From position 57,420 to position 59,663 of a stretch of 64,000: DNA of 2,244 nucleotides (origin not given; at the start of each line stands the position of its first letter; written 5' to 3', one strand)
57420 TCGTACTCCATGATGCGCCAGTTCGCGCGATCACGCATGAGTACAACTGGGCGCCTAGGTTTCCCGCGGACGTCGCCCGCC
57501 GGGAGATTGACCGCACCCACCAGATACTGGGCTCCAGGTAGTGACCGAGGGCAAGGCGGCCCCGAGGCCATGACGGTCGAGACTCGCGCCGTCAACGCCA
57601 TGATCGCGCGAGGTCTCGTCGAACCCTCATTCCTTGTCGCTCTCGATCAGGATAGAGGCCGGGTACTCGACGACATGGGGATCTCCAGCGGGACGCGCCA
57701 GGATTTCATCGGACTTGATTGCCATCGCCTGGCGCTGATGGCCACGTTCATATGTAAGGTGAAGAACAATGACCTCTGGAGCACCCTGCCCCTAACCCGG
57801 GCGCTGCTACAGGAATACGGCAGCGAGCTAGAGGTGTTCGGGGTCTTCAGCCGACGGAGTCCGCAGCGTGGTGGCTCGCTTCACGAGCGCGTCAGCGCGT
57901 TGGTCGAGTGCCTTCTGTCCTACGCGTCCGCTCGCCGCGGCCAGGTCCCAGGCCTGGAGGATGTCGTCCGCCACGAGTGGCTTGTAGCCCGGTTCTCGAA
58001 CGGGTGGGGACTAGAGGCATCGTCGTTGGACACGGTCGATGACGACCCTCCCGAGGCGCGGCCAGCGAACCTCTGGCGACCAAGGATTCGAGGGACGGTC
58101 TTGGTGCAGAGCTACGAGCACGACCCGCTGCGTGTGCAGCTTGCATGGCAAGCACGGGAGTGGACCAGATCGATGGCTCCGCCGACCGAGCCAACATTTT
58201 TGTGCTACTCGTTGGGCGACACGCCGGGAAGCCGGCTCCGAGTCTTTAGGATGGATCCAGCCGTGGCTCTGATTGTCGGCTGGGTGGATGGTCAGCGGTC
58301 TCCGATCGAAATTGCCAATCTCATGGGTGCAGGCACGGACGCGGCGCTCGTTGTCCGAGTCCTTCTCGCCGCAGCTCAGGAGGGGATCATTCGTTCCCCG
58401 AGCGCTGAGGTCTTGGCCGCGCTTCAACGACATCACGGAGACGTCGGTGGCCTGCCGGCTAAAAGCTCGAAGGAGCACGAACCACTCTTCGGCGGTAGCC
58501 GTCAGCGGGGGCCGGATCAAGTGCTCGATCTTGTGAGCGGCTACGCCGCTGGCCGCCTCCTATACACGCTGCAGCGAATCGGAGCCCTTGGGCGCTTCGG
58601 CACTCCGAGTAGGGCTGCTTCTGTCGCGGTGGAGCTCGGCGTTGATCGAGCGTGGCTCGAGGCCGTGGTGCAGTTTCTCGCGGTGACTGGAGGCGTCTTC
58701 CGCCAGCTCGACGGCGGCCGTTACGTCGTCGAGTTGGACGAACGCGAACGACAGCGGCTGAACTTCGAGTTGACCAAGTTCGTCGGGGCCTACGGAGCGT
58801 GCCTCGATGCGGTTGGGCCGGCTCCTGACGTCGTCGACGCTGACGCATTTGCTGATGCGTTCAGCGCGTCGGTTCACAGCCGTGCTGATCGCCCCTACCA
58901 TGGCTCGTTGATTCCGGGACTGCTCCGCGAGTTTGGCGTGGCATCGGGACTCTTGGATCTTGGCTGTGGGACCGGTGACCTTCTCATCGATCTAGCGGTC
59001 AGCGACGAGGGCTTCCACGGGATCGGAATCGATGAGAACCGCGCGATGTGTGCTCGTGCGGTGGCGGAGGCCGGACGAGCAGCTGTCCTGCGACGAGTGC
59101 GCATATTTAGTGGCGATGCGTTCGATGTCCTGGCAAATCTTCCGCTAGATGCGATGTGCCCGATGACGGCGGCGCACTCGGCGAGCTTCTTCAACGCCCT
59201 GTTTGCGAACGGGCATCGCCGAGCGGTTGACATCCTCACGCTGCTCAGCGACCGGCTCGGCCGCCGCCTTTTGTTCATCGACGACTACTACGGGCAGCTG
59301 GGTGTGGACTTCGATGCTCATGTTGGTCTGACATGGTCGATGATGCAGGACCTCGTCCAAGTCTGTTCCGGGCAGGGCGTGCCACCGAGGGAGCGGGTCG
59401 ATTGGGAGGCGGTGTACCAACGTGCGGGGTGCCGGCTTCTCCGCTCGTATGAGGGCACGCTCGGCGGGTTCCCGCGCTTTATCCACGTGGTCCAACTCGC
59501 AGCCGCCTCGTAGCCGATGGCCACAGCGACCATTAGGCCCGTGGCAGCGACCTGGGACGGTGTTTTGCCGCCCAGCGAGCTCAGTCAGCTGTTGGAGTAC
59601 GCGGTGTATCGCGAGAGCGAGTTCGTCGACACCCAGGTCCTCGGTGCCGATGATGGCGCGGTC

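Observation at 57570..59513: Unusual fusion of an MNIO-partner-like region, a PqqD-like RiPP recognition element and an O-methyltransferase in one 647-aa protein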

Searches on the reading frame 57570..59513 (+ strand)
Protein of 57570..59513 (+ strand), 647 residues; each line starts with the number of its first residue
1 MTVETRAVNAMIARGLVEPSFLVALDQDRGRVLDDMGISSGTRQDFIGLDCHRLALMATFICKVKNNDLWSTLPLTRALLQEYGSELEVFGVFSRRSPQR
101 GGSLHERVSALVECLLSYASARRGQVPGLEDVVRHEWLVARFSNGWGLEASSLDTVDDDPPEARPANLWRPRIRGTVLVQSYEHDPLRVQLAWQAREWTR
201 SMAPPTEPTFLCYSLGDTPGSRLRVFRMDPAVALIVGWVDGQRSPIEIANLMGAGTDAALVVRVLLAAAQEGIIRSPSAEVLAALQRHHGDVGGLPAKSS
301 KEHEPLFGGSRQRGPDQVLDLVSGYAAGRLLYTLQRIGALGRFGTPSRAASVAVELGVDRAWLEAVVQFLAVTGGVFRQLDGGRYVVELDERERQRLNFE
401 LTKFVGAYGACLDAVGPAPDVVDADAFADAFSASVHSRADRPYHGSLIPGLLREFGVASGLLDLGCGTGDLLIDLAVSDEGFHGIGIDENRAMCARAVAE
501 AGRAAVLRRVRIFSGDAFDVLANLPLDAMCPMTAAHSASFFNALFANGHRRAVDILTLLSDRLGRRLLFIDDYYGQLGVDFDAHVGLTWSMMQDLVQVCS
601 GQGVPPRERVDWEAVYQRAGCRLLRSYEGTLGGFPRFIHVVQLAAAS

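Call 3: search_protein_families(library=pfam, proteins=[window:57570-59513:+], max_evalue=1)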
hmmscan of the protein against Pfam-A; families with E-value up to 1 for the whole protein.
window:57570-59513:+ (647 aa): 9 families
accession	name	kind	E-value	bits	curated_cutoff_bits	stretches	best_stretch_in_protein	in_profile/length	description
PF13649.12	Methyltransf_25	-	5.1e-06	27.5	27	1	462-521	2-59/97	Methyltransferase domain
PF02390.23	Methyltransf_4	-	6.2e-05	23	24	1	461-524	5-67/173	Putative methyltransferase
PF13847.12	Methyltransf_31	-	0.00014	22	27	1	461-519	7-65/145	Methyltransferase domain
PF08242.18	Methyltransf_12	-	0.0022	19.1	30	1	462-523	1-64/98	Methyltransferase domain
PF13489.12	Methyltransf_23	-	0.0025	18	27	1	458-503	23-61/164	Methyltransferase domain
PF07021.18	MetW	-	0.0053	16.8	21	1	459-500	15-55/193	Methionine biosynthesis protein MetW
PF08241.18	Methyltransf_11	-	0.011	16.8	21.2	1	462-520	1-54/95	Methyltransferase domain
PF05175.20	MTS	-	0.14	12.2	23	1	459-523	32-96/170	Methyltransferase small domain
PF09445.16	Methyltransf_15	-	0.23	11.5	22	1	461-526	4-67/165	RNA cap guanine-N2 methyltransferase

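Call 4: search_protein_families(library=ncbifam, proteins=[window:57570-59513:+], max_evalue=1)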
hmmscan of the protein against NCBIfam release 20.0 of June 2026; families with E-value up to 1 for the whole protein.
window:57570-59513:+ (647 aa): 21 families
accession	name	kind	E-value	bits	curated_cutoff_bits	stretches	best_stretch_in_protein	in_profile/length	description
NF050150.1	RiPP_MTase_ApyS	equivalog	2e-57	194.8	400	1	318-643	5-323/323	RiPP biosynthesis methyltransferase ApyS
NF050149.1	RiPP_bind_ApyI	equivalog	1.7e-21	76.7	200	1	6-270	4-254/260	RiPP maturation protein ApyI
TIGR04543.1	ketoArg_3Met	equivalog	8.1e-07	28.4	425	1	346-524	38-215/336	2-ketoarginine methyltransferase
NF043040.1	corrin_prot_MT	hypoth_equivalog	8.3e-06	25.4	180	1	461-519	45-101/216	corrinoid protein-associated methyltransferase CpaM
TIGR00091.1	TIGR00091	equivalog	0.0013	18.1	112.65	1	461-523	20-81/194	tRNA (guanosine(46)-N7)-methyltransferase TrmB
TIGR03534.1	RF_mod_PrmC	equivalog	0.0042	16.6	199.1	1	460-527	91-158/253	peptide chain release factor N(5)-glutamine methyltransferase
NF001244.0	PRK00216.1-5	equivalog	0.0043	16.4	216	1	460-517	51-109/236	bifunctional demethylmenaquinone methyltransferase/2-methoxy-6-polyprenyl-1,4-benzoquinol methylase UbiE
TIGR02469.1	CbiT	equivalog_domain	0.0054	17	78.3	1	461-548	23-96/124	precorrin-6Y C5,15-methyltransferase (decarboxylating) subunit CbiT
NF045667.1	MTase_DVU1556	equivalog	0.0061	16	155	1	458-506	23-70/213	DVU_1556 family methyltransferase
TIGR01934.1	MenG_MenH_UbiE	subfamily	0.015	14.6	158.35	1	459-517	41-97/223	ubiquinone/menaquinone biosynthesis methyltransferase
NF001556.0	PRK00377.1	equivalog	0.016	15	238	1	460-524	43-108/198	cobalt-precorrin-6Y C(15)-methyltransferase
TIGR02021.1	BchM-ChlM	equivalog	0.016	14.7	158.9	1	461-516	58-111/218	magnesium protoporphyrin IX methyltransferase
NF040539.1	AST_met_ArsM_2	exception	0.027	14.3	240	1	461-503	60-103/262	putative arsinothricin biosynthesis methyltransferase ArsM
NF040850.1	Trm14_Thcoccales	equivalog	0.053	12.4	480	1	460-518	220-278/365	tRNA (guanine(6)-N2)-methyltransferase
TIGR02081.1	metW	equivalog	0.055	13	189.5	1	458-498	14-53/194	methionine biosynthesis protein MetW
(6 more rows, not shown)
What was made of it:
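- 57570..59513 (+): The fusion protein of 647 aa: ApyI-type MNIO partner joined to ApyS-type methyltransferase. NCBIfam ApyI matches residues 6-270 and ApyS matches residues 318-643 (call 4).
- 58518..59513 (+): Residues 317-647: ApyS-type SAM methyltransferase, comprising a winged-helix subdomain and a Rossmann domain with motif I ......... at 461-469. NF050150 ApyS matches at E 2e-57 (call 4).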

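Call 13: find_homologous_proteins(query=window:57570-59513:+, max_evalue=0.00001)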
Query window:57570-59513:+ (647 aa): 2 proteins with E <= 0.00001 among 8000 candidates.
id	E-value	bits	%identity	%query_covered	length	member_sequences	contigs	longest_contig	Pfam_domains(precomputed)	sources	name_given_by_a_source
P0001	0.0e+0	1460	100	100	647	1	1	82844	PF13649.13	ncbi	-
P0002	3.6e-164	566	46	98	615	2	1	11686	PF13847.13,PF13649.13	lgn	-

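Call 15: find_encoding_contigs(protein=P0002, flank=10000, max_places=4)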
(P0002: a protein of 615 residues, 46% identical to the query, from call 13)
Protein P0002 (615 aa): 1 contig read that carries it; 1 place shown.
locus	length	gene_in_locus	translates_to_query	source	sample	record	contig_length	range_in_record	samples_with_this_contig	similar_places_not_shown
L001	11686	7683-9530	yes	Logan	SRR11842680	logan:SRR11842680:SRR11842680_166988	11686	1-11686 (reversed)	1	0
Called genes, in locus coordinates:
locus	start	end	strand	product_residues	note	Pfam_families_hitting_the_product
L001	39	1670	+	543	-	PF13173:AAA_14 (faint), PF13401:AAA_22 (weak)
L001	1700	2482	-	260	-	-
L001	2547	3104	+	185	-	PF05685:Uma2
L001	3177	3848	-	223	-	-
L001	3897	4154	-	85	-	PF08892:YqcI_YcgG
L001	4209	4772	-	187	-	-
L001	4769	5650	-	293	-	-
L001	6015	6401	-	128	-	-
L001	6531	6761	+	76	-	-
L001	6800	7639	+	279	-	PF05114:MbnB_TglH_ChrH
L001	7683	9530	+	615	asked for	PF13649:Methyltransf_25 (weak), PF13847:Methyltransf_31 (weak)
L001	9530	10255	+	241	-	PF13640:2OG-FeII_Oxy_3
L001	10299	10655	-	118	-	-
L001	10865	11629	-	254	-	PF12770:CHAT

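Call 18: find_related_loci(query=window:57570-59513:+, collection=genome_contigs, flank=8000)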
Query window:57570-59513:+ (647 aa) in genome_contigs; peptide patterns used: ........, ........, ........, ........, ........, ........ (x = any residue, [..] = any of these).
79 stretches matched a pattern, but none encodes a relative of the query by tblastn (E <= 1e-3).

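Call 19: find_encoding_contigs(protein=P0001, flank=10000, max_places=4)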
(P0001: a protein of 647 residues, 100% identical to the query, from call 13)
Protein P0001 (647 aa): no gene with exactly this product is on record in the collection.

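Call 22: search_solved_structures(query=window:57570-59513:+, max_evalue=1, show_alignments=2)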
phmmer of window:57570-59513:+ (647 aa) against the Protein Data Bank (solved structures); distinct sequences matched with E-value up to 1: 12.
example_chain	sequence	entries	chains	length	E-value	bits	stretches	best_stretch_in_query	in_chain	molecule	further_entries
1nkv_A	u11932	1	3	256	0.00013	23.8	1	457-542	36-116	HYPOTHETICAL PROTEIN yjhP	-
7pd7_A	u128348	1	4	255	0.00087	21.1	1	447-524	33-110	Methyltransferase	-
5bp7_A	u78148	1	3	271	0.0028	19.4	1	458-521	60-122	SAM-dependent methyltransferase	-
5epe_A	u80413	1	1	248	0.0051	18.5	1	456-530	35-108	SAM-dependent methyltransferase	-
9sot_A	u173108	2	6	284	0.008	17.9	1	456-518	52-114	Class I SAM-dependent methyltransferase | Methyltransferase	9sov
3tlj_A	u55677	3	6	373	0.018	16.7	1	459-519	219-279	tRNA (guanine N2-)-methyltransferase Trm14 | Crystal structure of Trm14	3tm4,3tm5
9w6x_A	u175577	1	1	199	0.16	13.6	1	461-530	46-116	YtkW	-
7wtw_q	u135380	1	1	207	0.22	13.1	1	461-499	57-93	Probable 18S rRNA (guanine-N(7))-methyltransferase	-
6g4w_q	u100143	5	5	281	0.33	12.6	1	461-499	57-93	Probable 18S rRNA (guanine-N(7))-methyltransferase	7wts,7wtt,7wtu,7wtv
5fa8_A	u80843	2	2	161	0.4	12.3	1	461-520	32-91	Ribosomal protein L11 methyltransferase, putative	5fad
5bxy_A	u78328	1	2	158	0.77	11.3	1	459-520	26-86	RNA methyltransferase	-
1wzn_A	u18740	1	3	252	0.89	11.1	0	461-529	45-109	SAM-dependent methyltransferase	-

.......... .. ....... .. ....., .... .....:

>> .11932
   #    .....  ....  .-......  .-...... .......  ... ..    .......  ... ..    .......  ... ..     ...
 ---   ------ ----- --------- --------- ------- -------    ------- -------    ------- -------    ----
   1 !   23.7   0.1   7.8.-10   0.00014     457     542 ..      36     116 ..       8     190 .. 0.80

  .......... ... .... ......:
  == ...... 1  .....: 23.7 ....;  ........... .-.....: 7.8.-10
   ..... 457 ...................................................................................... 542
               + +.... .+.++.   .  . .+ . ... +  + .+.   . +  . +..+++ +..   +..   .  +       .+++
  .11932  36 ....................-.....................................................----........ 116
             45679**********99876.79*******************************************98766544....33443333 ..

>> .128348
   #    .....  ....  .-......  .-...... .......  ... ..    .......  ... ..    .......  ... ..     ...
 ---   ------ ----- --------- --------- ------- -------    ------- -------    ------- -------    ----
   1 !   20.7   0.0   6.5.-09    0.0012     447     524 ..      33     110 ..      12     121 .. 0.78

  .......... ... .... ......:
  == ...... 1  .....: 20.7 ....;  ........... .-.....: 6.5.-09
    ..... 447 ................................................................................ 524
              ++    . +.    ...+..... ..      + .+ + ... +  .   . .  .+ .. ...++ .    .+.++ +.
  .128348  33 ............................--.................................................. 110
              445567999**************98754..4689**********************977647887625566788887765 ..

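Call 23: search_protein_representatives(protein=window:57570-59513:+)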
Query: 647 residues. Proteins with E-value up to 0.001 (for the whole library): 469; up to 1e-10: 275; up to 1e-30: 67. The best 150 are listed.
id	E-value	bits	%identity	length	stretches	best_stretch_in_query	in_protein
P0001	0.0e+00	1460.3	100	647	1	1-647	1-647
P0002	1.2e-164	565.8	48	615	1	8-644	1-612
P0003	1.9e-129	449.5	42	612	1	5-644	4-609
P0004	1.6e-99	350.6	43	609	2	320-644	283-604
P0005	2.1e-99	350.2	41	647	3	317-578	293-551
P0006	2.3e-99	350.1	67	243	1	405-646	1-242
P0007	1.2e-71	258.5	43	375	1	315-645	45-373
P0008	9.4e-50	186.2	39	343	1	317-642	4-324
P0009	3.0e-47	177.9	37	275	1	3-279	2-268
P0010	1.4e-45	172.4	39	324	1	314-641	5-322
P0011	3.9e-45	170.9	38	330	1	318-643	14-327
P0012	5.7e-45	170.4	36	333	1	318-645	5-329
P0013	6.3e-45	170.2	35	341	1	318-643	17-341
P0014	2.9e-44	168.0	35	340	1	316-630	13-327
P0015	3.0e-44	168.0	37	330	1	317-643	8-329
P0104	4.2e-26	108.0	31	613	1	170-643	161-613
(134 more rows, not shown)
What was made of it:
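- Checked: Its homologues score E = 1e-164 to 1e-99 over the full length (call 23).
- Six fused proteins at 27-48% identity to the window protein appear among the 150 best of 469 hits from 1.84e9 representatives (call 23). Most relatives encode ApyI-like (~275-290 aa) and ApyS-like (~330 aa) proteins separately (call 23).
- Tried and rejected: The exhaustive representative search (call 23) was needed.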

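Call 29: find_related_loci(query=A3, collection=genome_contigs, flank=8000)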
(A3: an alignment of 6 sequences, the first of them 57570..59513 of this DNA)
Query A3 (647 aa) in genome_contigs; peptide patterns used: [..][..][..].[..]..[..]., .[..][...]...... (x = any residue, [..] = any of these).
70 stretches matched a pattern; 5 encode a relative of the query (tblastn E <= 1e-3); 5 distinct loci.
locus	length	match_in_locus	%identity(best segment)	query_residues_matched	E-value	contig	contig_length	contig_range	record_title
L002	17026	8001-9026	36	297-643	2e-43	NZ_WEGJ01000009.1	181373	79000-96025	Streptomyces smaragdinus strain RB5 SRB5_9, whole genome shotgun sequence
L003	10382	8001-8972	29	321-643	1e-32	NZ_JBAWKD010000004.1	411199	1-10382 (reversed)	Frigidibacter sp. MR17.14 Scaffold4, whole genome shotgun sequence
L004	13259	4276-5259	35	308-643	3e-32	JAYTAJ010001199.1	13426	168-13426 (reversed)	MAG: Myxococcales bacterium isolate GFS_13875 GFS_13875_1198, whole genome shotgun sequence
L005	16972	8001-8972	31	321-643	7e-30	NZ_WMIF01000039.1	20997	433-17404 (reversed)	Paracoccus limosus strain JCM 17370 Scaffold39, whole genome shotgun sequence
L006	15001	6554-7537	32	322-643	5e-24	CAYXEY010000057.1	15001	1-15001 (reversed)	MAG TPA_asm: uncultured Planctomycetaceae bacterium isolate binchicken_co245_183 genome assembly, contig: NODE_4304_leng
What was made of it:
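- Tried and rejected: Two scans of GTDB species genomes found no fused homologue, only split clusters (calls 18, 29).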

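Call 33: predict_structure(alignment_id=A1)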
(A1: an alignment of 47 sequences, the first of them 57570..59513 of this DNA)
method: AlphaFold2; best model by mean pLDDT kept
length: 647 residues; sequences in the alignment: 47
mean_pLDDT: 89.5   pTM: 0.58
mean pLDDT of the five models: 89.5, 89.1, 88.7, 88.6, 88.3
residues with pLDDT >= 90: 475; 70-90: 111; 50-70: 33; < 50: 28
segments of 3 or more residues with pLDDT < 50: 152-156, 292-313
pLDDT, mean of each block of 10 residues (from residue 1): 78 87 92 91 87 92 94 96 96 89 94 97 95 97 84 50 64 94 94 88 85 93 93 93 92 80 93 92 79 39 41 68 93 97 97 98 97 92 95 92 97 96 97 88 81 97 96 97 98 98 98 98 97 97 96 98 97 91 69 95 96 98 96 88 91
secondary structure, 60 per line:
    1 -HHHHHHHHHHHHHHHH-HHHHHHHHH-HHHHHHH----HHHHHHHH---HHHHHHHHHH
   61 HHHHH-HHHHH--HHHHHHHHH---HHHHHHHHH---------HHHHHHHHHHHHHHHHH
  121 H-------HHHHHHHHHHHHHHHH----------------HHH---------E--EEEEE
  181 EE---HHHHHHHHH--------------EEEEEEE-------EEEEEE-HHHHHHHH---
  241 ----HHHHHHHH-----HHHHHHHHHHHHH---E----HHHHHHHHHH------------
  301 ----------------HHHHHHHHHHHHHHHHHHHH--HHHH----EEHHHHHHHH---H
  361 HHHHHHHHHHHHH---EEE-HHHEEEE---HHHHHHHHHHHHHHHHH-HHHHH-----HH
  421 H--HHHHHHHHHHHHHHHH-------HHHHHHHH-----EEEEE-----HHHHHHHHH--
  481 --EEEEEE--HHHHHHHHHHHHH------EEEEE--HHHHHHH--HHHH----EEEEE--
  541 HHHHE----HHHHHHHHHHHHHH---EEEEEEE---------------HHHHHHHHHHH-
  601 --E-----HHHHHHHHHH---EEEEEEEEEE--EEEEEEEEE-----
elements in order: H2-17 H19-27 H29-35 H40-47 H51-65 H67-71 H74-82 H86-94 H104-121 H129-144 E176-182 H186-194 E209-215 E223-228 H230-237 H245-252 H258-270 H279-288 H317-336 H339-342 H349-356 H360-373 E377-379 E384-387 H391-407 H409-413 H424-439 H447-454 E460-464 H470-478 E483-488 H491-503 E510-514 H517-523 H526-529 E534-538 H541-544 H550-563 E567-573 H589-599 H609-618 E622-631 E634-642
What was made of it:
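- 58395..58517 (+): Residues 276-316: variable linker joining the two former proteins. pLDDT is below 50 at residues 292-313 (call 33).
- Checked: The AlphaFold2 model (mean pLDDT 89.5) shows these parts (call 33):
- The AF2 model has pLDDT 89.5 and two well-folded halves joined by a disordered linker (call 33). The pTM of 0.58 means the relative position of the two halves is not predicted (call 33).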

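Call 35: search_protein_families(library=pfam, proteins=[L002:6071-8044:+, L002:9184-10425:+, L002:2202-4022:+, L002:5211-6068:+], max_evalue=0.001)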
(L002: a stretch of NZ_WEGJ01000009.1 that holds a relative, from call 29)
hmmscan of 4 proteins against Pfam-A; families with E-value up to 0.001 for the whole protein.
L002:6071-8044:+ (657 aa): 2 families
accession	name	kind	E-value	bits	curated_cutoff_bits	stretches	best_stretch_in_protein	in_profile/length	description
PF04055.27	Radical_SAM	-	1.1e-17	65.1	29.5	1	200-358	3-165/166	Radical SAM superfamily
PF02310.24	B12-binding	-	7e-14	52.1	32.1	1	24-140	13-118/121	B12 binding domain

L002:9184-10425:+ (413 aa): 0 families

L002:2202-4022:+ (606 aa): 2 families
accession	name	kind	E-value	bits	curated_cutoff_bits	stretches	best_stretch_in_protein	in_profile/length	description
PF02779.29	Transket_pyr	-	6.1e-34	117.6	27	1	296-456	4-172/174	Transketolase, pyrimidine binding domain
PF02780.25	Transketolase_C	-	1.7e-27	96.3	25.9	1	469-592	1-124/124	Transketolase, C-terminal domain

L002:5211-6068:+ (285 aa): 0 families

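Call 36: fold_search(model_id=the predicted structure, library=pdb)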
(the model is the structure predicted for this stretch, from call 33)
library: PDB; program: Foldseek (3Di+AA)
matches with E <= 10: 1909; with E <= 0.001: 1018
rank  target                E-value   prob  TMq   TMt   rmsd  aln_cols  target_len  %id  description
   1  4kib_A                1.2e-15  1.00  0.41  0.75   4.3       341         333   17  Crystal structure of methyltransferase from Streptomyces hygroscopicus complexed with S-adenosyl-L-homocysteine and me (released 2014-05-07)
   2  4m6x_B                2.2e-15  1.00  0.42  0.76   4.1       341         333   18  Mutant structure of methyltransferase from Streptomyces hygroscopicus complexed with S-adenosyl-L-homocysteine and met (released 2014-06-25)
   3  4m6x_A                3.2e-15  1.00  0.42  0.75   4.9       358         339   16  Mutant structure of methyltransferase from Streptomyces hygroscopicus complexed with S-adenosyl-L-homocysteine and met (released 2014-06-25)
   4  4m73_A                7.7e-15  1.00  0.42  0.76   4.1       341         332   17  Mutant structure of methyltransferase from Streptomyces hygroscopicus (released 2014-06-25)
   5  4m6y_B                9.4e-15  1.00  0.42  0.75   4.9       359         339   17  Mutant structure of methyltransferase from Streptomyces hygroscopicus complexed with S-adenosyl-L-homocysteine and met (released 2014-06-25)
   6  4kif_B                1.7e-14  1.00  0.41  0.74   5.0       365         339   16  Crystal structure of methyltransferase from Streptomyces hygroscopicus complexed with phenylpyruvic acid (released 2014-05-07)
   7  4kib_B                1.8e-14  1.00  0.41  0.75   4.2       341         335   17  Crystal structure of methyltransferase from Streptomyces hygroscopicus complexed with S-adenosyl-L-homocysteine and me (released 2014-05-07)
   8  4m73_B                1.8e-14  1.00  0.41  0.74   4.3       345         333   17  Mutant structure of methyltransferase from Streptomyces hygroscopicus (released 2014-06-25)
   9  4m74_B                1.9e-14  1.00  0.41  0.74   4.8       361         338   17  Mutant structure of methyltransferase from Streptomyces hygroscopicus (released 2014-06-25)
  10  4m71_A                2.2e-14  1.00  0.42  0.76   4.1       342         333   16  Mutant structure of methyltransferase from Streptomyces hygroscopicus complexed with S-adenosyl-L-homocysteine and met (released 2014-06-25)
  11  4kic_A                2.5e-14  1.00  0.41  0.74   4.3       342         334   17  Crystal structure of methyltransferase from Streptomyces hygroscopicus complexed with S-adenosyl-L-methionine and phen (released 2014-05-07)
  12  4kic_B                2.6e-14  1.00  0.41  0.75   4.0       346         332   17  Crystal structure of methyltransferase from Streptomyces hygroscopicus complexed with S-adenosyl-L-methionine and phen (released 2014-05-07)
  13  4m6y_A                3.1e-14  1.00  0.42  0.76   3.9       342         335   17  Mutant structure of methyltransferase from Streptomyces hygroscopicus complexed with S-adenosyl-L-homocysteine and met (released 2014-06-25)
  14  4m71_B                6.4e-14  1.00  0.39  0.73   5.3       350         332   16  Mutant structure of methyltransferase from Streptomyces hygroscopicus complexed with S-adenosyl-L-homocysteine and met (released 2014-06-25)
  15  4m72_A                7.8e-14  1.00  0.41  0.74   4.4       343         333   17  Mutant structure of methyltransferase from Streptomyces hygroscopicus (released 2014-06-25)
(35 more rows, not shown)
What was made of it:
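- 58518..59513 (+): Foldseek's top hits are MppJ (4kib, TMt 0.75), MrsA and SgvM (call 36).
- On Alpha-keto-acid C-methyltransferases (MppJ/SgvM/MrsA): Foldseek ranks 1-17 are MppJ and MrsA chains, with TMt 0.70-0.76 (call 36).
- The fold is shared with many small-molecule O-methyltransferases (MmcR, MfnG, NcsB1; call 36).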
